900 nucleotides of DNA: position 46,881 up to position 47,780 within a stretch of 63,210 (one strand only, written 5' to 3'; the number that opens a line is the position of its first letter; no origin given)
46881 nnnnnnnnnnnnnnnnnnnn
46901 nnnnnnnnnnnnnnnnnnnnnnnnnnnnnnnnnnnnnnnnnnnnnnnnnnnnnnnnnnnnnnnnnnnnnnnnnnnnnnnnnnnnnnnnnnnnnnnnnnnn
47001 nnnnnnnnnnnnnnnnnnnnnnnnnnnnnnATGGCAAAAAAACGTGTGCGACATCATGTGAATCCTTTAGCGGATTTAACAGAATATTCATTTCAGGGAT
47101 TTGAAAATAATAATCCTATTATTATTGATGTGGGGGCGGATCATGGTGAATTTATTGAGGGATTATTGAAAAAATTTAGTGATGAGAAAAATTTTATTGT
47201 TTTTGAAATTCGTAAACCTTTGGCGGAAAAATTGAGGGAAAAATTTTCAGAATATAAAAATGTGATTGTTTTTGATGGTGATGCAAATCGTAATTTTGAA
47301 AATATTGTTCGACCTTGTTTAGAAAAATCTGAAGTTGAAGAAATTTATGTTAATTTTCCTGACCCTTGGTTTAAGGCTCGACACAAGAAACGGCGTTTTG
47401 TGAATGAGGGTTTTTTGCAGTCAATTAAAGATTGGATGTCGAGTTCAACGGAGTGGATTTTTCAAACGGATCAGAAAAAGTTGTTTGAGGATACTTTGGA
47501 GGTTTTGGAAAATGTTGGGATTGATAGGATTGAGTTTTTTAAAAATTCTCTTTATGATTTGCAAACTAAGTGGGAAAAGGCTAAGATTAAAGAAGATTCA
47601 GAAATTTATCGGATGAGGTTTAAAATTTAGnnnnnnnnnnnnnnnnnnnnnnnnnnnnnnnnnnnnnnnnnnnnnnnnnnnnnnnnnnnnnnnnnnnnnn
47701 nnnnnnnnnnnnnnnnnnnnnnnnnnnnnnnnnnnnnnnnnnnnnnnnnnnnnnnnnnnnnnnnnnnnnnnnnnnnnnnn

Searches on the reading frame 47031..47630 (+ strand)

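Call 55: search_protein_families(library=pfam, proteins=[window:47031-47630:+], max_evalue=0.0001)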
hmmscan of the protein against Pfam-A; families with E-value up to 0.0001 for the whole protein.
window:47031-47630:+ (199 aa): 1 family
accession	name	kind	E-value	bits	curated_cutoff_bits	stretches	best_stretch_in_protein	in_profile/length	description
PF02390.23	Methyltransf_4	-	1.6e-26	93.2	24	1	28-193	2-171/173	Putative methyltransferase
